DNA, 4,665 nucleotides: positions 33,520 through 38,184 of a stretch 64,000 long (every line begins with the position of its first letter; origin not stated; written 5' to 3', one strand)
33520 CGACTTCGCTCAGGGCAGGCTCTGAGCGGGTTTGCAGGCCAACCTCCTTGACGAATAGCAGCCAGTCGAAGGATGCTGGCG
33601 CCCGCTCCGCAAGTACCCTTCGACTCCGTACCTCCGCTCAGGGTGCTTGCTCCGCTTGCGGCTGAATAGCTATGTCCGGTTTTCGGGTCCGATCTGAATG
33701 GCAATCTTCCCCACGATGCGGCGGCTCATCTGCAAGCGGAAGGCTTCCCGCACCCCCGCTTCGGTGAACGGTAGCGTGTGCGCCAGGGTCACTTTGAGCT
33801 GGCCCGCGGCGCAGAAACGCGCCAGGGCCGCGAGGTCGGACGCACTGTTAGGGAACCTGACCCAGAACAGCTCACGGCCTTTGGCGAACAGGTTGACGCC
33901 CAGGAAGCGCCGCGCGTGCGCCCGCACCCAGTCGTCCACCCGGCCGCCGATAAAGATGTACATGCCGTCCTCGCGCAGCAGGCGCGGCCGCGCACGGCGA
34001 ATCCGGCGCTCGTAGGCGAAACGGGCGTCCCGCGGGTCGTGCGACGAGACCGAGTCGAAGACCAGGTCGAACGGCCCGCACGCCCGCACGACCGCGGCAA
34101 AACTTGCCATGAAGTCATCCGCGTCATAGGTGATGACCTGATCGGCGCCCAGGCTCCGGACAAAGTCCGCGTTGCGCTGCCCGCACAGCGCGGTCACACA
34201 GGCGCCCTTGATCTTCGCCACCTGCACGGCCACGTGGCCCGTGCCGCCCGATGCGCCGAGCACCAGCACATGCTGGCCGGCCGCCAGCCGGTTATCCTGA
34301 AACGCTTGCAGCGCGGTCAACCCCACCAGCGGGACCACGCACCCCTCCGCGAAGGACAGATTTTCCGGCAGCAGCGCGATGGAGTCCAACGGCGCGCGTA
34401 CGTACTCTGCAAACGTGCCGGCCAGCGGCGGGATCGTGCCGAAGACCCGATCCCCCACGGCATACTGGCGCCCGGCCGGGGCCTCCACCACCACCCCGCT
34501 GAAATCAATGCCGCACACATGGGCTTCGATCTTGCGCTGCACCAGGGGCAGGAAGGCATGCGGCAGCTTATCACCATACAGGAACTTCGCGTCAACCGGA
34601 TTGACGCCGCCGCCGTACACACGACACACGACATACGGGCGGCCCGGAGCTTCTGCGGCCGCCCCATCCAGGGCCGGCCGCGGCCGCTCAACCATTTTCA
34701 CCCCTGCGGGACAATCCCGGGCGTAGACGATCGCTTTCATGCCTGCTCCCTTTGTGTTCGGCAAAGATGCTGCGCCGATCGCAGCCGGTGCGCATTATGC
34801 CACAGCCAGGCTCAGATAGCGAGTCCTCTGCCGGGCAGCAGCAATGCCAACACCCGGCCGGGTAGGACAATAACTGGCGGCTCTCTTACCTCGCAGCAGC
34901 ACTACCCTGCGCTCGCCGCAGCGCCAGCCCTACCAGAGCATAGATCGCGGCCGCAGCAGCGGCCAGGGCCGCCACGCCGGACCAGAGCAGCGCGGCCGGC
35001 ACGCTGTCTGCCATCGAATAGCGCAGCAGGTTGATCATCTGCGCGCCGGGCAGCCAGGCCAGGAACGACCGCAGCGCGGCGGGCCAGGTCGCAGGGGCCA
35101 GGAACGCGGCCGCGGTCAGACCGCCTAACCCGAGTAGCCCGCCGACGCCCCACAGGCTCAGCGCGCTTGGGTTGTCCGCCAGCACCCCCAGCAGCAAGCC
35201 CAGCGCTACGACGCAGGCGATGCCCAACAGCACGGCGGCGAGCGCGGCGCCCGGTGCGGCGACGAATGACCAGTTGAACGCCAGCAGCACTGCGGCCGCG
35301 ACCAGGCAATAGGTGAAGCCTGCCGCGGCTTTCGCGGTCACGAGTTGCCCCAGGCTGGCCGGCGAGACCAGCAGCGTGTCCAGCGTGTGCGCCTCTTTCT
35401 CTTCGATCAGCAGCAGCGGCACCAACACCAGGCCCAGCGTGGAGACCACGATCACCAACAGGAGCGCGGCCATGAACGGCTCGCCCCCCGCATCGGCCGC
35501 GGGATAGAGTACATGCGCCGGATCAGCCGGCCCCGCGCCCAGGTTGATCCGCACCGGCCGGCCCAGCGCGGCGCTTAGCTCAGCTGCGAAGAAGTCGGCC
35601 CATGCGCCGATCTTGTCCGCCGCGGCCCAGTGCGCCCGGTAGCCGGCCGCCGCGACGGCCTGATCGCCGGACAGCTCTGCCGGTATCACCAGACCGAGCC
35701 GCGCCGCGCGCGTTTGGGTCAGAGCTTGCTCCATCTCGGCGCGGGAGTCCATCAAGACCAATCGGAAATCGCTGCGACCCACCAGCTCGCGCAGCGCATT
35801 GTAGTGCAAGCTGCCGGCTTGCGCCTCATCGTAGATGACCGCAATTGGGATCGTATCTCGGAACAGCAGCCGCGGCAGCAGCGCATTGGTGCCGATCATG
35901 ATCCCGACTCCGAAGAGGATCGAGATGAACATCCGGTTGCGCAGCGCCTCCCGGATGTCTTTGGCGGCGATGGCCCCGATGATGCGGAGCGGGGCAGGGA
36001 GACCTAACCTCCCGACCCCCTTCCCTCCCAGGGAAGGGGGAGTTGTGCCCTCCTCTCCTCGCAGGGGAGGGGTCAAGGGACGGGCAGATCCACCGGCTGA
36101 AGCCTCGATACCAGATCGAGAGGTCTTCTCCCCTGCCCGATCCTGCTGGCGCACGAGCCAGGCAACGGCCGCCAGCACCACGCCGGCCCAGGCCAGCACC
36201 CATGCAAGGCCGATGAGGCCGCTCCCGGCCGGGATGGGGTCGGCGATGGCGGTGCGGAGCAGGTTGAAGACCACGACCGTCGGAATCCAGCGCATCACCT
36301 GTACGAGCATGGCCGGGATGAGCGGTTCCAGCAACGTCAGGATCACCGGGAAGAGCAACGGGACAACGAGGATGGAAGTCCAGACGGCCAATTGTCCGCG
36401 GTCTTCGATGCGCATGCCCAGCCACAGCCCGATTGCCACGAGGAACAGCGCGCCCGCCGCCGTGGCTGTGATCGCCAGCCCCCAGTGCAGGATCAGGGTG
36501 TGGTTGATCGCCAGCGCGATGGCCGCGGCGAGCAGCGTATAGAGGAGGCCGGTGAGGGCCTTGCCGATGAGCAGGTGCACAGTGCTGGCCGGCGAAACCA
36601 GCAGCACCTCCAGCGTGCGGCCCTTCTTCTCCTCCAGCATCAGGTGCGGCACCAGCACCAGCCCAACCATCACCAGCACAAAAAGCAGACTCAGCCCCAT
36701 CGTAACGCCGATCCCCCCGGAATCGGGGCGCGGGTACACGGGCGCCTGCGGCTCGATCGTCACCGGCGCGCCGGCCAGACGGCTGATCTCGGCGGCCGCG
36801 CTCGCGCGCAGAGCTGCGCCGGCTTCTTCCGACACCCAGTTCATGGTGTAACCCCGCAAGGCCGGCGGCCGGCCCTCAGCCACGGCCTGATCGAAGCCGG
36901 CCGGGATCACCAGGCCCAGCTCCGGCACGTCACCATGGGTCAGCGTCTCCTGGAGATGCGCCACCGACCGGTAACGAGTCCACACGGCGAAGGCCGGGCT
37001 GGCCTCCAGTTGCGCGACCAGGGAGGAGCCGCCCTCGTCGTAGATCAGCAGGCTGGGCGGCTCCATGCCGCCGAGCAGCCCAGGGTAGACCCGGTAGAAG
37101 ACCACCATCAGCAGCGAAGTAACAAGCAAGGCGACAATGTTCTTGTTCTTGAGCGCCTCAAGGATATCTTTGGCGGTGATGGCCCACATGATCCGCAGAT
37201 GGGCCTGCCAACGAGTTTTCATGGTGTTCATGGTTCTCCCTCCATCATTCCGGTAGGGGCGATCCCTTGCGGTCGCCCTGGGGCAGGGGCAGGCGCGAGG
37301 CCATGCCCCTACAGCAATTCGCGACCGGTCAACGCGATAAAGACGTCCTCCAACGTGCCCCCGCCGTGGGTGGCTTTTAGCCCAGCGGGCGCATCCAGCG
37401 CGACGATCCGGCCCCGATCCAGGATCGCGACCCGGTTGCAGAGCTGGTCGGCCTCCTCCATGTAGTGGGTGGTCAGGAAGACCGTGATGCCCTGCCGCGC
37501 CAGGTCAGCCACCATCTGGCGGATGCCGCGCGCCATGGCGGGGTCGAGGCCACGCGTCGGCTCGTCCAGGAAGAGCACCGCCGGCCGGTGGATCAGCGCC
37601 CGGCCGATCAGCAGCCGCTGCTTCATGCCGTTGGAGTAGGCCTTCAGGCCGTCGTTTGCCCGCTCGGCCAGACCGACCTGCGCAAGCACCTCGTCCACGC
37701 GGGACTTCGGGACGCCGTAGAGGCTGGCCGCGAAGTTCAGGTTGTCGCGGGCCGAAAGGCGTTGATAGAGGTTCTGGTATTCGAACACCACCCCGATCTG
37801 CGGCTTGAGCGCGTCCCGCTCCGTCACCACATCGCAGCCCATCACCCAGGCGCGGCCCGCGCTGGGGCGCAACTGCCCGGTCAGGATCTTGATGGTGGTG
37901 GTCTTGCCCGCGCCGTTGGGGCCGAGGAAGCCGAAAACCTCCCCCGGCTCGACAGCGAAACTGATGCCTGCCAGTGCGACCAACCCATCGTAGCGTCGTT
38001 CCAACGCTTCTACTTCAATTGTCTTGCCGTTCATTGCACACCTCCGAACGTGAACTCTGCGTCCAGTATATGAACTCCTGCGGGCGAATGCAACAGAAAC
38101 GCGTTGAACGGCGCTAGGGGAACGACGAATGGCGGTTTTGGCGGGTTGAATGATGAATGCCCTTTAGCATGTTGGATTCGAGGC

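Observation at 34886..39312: Catalytically dead ABC-ATPase domain fused to a LytTR DNA-binding domain at the head of an ABC-2 exporter operon: a possible transporter-tethered transcription factor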

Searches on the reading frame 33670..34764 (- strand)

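Call 3: search_protein_families(library=pfam, proteins=[window:33670-34764:-], max_evalue=0.01)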
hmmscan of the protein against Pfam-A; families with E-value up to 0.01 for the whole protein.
window:33670-34764:- (364 aa): 3 families
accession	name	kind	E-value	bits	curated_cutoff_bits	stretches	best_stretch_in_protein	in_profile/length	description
PF13602.12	ADH_zinc_N_2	-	4.5e-16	60.4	27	1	205-356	1-134/134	Zinc-binding dehydrogenase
PF00107.32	ADH_zinc_N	-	2.7e-09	37.5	31.8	1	174-243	1-70/129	Zinc-binding dehydrogenase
PF08240.17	ADH_N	-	3.1e-08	34.2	23.5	1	45-133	5-103/104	Alcohol dehydrogenase GroES-like domain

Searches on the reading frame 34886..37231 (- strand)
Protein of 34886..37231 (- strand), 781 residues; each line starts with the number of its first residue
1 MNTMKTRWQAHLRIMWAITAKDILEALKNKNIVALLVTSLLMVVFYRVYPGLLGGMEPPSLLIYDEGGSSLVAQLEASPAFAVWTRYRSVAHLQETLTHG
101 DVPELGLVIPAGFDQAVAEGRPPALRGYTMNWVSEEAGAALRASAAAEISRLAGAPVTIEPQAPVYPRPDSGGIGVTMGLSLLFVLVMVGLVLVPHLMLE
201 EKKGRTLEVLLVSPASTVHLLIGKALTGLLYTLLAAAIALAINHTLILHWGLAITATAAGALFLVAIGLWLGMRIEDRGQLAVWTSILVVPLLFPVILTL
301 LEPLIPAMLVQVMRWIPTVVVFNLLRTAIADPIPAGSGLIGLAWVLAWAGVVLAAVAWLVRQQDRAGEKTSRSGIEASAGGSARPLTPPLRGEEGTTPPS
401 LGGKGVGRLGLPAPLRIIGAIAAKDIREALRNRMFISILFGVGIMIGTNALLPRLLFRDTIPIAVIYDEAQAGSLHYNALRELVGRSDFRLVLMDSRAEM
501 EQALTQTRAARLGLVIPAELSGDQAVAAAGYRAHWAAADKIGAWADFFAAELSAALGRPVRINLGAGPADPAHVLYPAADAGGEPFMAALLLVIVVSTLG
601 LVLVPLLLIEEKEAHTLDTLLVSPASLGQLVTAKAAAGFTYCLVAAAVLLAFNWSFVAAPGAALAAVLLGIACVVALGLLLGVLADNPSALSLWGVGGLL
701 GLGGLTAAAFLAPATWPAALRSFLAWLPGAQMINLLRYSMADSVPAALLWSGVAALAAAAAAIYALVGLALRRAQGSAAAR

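Call 3: search_protein_families(library=pfam, proteins=[window:34886-37231:-], max_evalue=0.01)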
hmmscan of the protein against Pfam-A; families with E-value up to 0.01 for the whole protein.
window:34886-37231:- (781 aa): 3 families
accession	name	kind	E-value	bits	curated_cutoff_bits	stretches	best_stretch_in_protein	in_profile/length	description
PF12698.13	ABC2_membrane_3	-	5.2e-34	118.3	31.6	2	35-358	12-346/347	ABC-2 family transporter protein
PF12679.13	ABC2_membrane_2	-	3.4e-18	66.3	27.2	2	420-769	2-273/283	ABC-2 family transporter protein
PF12730.13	ABC2_membrane_4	-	7.8e-07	29.7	27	2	176-275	50-150/179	ABC-2 family transporter protein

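Call 4: search_protein_families(library=ncbifam, proteins=[window:34886-37231:-], max_evalue=0.01)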
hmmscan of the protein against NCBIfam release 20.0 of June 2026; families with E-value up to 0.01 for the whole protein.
window:34886-37231:- (781 aa): 2 families
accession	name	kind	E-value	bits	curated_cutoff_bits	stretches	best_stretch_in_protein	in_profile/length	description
NF038293.1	permease_SagH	equivalog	0.0015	17.4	450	1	180-294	182-301/370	SagH family ABC transporter permease subunit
NF033858.1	ABC2_perm_RbbA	equivalog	0.0015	16.5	1050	1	6-275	533-814/909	ribosome-associated ATPase/putative transporter RbbA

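Call 76: search_solved_structures(query=window:34886-37231:-, max_evalue=0.01)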
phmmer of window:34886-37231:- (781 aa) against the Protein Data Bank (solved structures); distinct sequences matched with E-value up to 0.01: 0.

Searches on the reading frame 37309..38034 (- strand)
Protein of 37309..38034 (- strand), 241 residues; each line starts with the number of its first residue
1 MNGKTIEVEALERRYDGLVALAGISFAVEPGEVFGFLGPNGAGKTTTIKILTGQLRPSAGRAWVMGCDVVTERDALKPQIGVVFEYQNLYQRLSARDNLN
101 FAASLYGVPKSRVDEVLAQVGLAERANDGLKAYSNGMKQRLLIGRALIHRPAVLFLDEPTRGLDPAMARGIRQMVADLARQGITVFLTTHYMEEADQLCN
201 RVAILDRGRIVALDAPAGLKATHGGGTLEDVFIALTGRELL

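Call 3: search_protein_families(library=pfam, proteins=[window:37309-38034:-], max_evalue=0.01)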
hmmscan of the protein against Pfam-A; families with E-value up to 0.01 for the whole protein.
window:37309-38034:- (241 aa): 4 families
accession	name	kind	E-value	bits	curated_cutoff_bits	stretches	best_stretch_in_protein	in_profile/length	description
PF00005.33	ABC_tran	-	4.4e-32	112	25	1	22-160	2-136/137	ABC transporter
PF13304.12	AAA_21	-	6.6e-14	53.1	27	1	133-190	238-298/304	AAA domain, putative AbiEii toxin, Type IV TA system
PF13401.12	AAA_22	-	0.00049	20.9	27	1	38-189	12-122/130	AAA domain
PF00004.35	AAA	-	0.0085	17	21.2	0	36-57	3-24/131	ATPase family associated with various cellular activities (AAA)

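Call 4: search_protein_families(library=ncbifam, proteins=[window:37309-38034:-], max_evalue=0.01)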
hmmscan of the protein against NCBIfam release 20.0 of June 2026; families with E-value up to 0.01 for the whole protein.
window:37309-38034:- (241 aa): 185 families (the best 25 are shown)
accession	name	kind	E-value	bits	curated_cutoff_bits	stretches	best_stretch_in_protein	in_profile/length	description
TIGR01188.1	drrA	subfamily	6.1e-82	275.3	312.45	1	14-229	2-221/302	daunorubicin resistance ABC transporter, ATP-binding protein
NF033858.1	ABC2_perm_RbbA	equivalog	1.6e-62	211.7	1050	1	5-235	266-500/909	ribosome-associated ATPase/putative transporter RbbA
TIGR03522.1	GldA_ABC_ATP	equivalog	1.5e-59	201.9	402.6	1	6-220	3-220/301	gliding motility-associated ABC transporter ATP-binding subunit GldA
TIGR03864.1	PQQ_ABC_ATP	hypoth_equivalog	1.5e-53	181.6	302.25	1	6-236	2-236/236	ABC transporter, ATP-binding subunit, PQQ-dependent alcohol dehydrogenase system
NF010060.0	PRK13537.1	equivalog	1.1e-52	178.9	521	1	4-219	14-233/314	nodulation factor ABC transporter ATP-binding protein NodI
TIGR03740.1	galliderm_ABC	subfamily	1.8e-50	171.7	309.75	1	7-211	2-203/223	lantibiotic protection ABC transporter ATP-binding subunit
NF010059.0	PRK13536.1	equivalog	4.2e-48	163.8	549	1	5-219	43-261/342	nodulation factor ABC transporter ATP-binding protein NodI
TIGR01288.1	nodI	equivalog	1.7e-44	152.1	424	1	5-219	4-222/303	nodulation factor ABC transporter ATP-binding protein NodI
TIGR02673.1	FtsE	equivalog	1e-38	133.2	264.85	1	6-209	2-214/214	cell division ATP-binding protein FtsE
NF047930.1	ABC_ATP_B6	equivalog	5.9e-36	124.1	670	1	5-237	2-241/510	putative B6 ABC transporter ATP-binding protein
NF000106.1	40850658_otr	exception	1e-35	123.5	750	1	5-229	13-241/351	oxytetracycline efflux ABC transporter Otr(C) ATP-binding subunit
TIGR00968.1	3a0106s01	subfamily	2.2e-35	122.3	342.75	1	6-219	1-218/237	sulfate ABC transporter ATP-binding protein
TIGR03265.1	PhnT2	equivalog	3e-35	122.1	457.7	1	4-217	3-220/353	putative 2-aminoethylphosphonate ABC transporter ATP-binding protein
TIGR04406.1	LPS_export_lptB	equivalog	4.5e-35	121.1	240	1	6-216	2-219/239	LPS export ABC transporter ATP-binding protein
TIGR01257.1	rim_protein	equivalog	8.4e-35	119.1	4012.85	1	21-228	1955-2166/2272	rim ABC transporter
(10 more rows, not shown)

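Call 75: search_solved_structures(query=window:37309-38034:-, max_evalue=1e-20)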
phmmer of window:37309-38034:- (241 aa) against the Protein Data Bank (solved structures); distinct sequences matched with E-value up to 1e-20: 166 (the best 60 are shown).
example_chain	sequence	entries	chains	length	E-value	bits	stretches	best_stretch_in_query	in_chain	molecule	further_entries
8edw_A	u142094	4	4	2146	4.9e-77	261.9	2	18-226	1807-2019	Phospholipid-transporting ATPase ABCA7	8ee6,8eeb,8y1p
8eop_A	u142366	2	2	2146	3.4e-76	259.2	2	18-226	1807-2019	Phospholipid-transporting ATPase ABCA7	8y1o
7w01_A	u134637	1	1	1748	4.5e-73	248.9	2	17-227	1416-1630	Phospholipid-transporting ATPase ABCA3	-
7w02_A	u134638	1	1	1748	3.2e-72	246.2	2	17-227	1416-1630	Phospholipid-transporting ATPase ABCA3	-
7tdt_A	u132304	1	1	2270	2.1e-70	240.2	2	16-226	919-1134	Phospholipid-transporting ATPase ABCA1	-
7tby_A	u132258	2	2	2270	2.1e-70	240.2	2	16-226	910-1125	ATP-binding cassette, sub-family A (ABC1), member 1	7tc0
7tbz_A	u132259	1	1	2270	2.1e-70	240.2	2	16-226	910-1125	ATP-binding cassette, sub-family A (ABC1), member 1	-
5xjy_A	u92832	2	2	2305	2.2e-70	240.1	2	16-226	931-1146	ATP-binding cassette sub-family A member 1 | Phospholipid-transporting ATPase ABCA1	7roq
7tbw_A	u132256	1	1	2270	1.5e-69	237.5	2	16-226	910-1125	ATP-binding cassette, sub-family A (ABC1), member 1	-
7lkp_A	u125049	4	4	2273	2.3e-69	236.8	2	20-228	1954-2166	Retinal-specific phospholipid-transporting ATPase ABCA4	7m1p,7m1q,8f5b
7e7i_A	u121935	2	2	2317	2.4e-69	236.8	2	20-228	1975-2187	Retinal-specific phospholipid-transporting ATPase ABCA4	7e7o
7lkz_A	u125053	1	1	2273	1.6e-68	234.1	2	20-228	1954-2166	Retinal-specific phospholipid-transporting ATPase ABCA4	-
7e7q_A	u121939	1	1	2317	1.7e-68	234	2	20-228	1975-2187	Retinal-specific phospholipid-transporting ATPase ABCA4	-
4yer_A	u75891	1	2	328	6.4e-60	205.9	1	6-224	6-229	ABC transporter ATP-binding protein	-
1vpl_A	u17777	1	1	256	5.2e-45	157.1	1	7-233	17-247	ABC transporter, ATP-binding protein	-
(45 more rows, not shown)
